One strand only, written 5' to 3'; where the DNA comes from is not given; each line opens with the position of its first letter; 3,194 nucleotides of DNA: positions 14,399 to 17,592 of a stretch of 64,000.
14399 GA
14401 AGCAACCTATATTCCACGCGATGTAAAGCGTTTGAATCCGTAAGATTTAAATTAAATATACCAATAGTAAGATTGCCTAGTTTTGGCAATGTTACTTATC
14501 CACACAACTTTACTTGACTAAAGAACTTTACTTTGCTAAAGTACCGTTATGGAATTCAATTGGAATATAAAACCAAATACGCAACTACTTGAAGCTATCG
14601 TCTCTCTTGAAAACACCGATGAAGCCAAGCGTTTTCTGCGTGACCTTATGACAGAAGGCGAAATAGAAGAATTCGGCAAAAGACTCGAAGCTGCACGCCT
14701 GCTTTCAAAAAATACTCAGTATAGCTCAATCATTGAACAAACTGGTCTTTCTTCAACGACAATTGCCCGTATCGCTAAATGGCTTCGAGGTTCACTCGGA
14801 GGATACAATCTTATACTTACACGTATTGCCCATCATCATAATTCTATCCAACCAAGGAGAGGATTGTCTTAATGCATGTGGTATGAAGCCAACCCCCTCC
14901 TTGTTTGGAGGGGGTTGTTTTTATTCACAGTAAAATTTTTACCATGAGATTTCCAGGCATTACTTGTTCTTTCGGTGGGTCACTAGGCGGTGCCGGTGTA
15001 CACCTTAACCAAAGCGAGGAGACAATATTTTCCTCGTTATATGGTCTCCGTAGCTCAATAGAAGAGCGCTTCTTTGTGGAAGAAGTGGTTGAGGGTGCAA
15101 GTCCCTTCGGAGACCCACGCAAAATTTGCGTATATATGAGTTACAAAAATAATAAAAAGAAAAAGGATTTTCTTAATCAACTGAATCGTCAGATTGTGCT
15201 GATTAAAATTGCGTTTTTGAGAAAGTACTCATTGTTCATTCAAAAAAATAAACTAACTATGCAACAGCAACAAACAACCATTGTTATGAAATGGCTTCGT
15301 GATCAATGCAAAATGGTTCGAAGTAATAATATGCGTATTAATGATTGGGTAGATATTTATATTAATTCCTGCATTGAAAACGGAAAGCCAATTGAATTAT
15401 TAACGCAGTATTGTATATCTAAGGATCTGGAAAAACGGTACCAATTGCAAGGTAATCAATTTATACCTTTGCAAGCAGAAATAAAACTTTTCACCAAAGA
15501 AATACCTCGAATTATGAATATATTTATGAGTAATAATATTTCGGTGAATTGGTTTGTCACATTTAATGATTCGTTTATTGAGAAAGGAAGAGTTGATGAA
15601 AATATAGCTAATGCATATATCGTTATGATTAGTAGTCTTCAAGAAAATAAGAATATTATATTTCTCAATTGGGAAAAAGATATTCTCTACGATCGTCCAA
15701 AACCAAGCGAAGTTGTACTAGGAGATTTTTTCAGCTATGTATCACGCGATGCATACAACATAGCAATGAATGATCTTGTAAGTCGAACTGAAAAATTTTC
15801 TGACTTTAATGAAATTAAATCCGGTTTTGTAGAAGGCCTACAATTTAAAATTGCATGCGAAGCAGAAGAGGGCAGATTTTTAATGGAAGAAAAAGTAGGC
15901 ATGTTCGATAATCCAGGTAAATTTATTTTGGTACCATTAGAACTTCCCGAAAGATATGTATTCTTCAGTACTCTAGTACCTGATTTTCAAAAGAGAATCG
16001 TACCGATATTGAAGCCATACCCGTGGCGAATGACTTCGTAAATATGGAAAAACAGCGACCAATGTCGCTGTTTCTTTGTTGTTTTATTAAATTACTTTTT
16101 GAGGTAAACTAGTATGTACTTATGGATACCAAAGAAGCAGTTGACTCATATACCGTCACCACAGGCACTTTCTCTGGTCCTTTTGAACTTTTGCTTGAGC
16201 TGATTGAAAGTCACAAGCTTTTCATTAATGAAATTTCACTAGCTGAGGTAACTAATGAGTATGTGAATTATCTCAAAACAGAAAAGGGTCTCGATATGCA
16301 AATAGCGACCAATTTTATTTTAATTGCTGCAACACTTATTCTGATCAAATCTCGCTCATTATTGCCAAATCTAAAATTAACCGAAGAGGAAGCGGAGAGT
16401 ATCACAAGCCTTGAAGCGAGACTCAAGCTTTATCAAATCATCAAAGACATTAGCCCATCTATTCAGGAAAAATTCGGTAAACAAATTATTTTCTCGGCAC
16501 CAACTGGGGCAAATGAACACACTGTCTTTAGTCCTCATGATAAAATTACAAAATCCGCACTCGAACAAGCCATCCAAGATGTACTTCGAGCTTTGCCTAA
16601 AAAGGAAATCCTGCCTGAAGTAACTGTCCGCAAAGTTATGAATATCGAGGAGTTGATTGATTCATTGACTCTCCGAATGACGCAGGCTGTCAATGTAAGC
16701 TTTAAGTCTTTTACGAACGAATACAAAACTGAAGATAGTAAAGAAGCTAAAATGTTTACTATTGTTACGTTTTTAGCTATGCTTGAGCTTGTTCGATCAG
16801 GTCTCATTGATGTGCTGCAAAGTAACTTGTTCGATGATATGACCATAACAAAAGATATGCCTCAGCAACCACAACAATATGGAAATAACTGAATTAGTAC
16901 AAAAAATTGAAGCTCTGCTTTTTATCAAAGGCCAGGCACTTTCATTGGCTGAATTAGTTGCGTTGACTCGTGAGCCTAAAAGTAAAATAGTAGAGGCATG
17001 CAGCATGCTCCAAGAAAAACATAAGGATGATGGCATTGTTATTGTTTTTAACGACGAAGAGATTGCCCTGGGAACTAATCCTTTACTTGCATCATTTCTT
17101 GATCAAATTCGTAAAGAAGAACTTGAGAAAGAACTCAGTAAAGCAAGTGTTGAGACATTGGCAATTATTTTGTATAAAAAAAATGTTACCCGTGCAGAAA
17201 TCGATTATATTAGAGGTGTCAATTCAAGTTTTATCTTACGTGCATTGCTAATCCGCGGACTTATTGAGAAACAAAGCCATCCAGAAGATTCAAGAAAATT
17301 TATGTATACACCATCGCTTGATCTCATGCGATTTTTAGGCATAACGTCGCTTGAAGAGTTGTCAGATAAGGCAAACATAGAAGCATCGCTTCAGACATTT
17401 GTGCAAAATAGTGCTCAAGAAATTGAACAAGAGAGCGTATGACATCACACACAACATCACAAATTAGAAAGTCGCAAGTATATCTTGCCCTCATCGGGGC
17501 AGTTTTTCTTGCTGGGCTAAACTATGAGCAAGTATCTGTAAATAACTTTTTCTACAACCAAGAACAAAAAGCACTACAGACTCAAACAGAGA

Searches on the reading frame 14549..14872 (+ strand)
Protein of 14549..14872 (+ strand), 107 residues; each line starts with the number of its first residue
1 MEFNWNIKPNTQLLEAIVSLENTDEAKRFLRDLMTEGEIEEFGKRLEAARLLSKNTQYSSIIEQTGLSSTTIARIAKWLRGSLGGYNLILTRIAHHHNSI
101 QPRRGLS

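Call 35: search_protein_families(library=pfam, proteins=[window:14549-14872:+], max_evalue=0.00001)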
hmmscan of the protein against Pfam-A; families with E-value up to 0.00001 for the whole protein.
window:14549-14872:+ (107 aa): 1 family
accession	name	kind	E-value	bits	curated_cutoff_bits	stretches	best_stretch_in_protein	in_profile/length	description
PF01371.25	Trp_repressor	-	5.9e-17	61.9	27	1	12-92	5-86/88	Trp repressor protein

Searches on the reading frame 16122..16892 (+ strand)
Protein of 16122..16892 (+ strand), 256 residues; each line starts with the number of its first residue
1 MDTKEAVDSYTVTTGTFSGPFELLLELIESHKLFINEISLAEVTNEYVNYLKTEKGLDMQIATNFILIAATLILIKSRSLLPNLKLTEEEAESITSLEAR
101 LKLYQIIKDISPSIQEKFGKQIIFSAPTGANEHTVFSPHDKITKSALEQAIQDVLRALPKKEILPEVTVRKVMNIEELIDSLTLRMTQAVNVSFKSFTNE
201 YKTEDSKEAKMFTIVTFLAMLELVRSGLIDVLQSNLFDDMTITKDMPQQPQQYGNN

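Call 44: search_protein_families(library=pfam, proteins=[window:16122-16892:+], max_evalue=0.00001)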
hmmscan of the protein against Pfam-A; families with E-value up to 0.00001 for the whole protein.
window:16122-16892:+ (256 aa): 1 family
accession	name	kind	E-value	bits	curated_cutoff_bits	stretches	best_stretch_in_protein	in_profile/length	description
PF02616.19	SMC_ScpA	-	2.8e-18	67.2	24.6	1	27-243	1-230/232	Segregation and condensation protein ScpA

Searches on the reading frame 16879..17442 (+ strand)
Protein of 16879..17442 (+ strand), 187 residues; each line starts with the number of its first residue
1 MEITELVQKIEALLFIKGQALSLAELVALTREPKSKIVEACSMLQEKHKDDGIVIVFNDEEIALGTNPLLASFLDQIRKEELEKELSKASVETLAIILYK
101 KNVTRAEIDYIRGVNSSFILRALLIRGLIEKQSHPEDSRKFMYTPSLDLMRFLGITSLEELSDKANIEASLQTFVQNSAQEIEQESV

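Call 44: search_protein_families(library=pfam, proteins=[window:16879-17442:+], max_evalue=0.00001)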
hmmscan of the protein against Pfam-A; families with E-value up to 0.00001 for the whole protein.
window:16879-17442:+ (187 aa): 1 family
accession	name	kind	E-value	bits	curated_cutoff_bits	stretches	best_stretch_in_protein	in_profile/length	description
PF04079.22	SMC_ScpB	-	2.4e-34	118.7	27.4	1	9-162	2-158/160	Segregation and condensation complex subunit ScpB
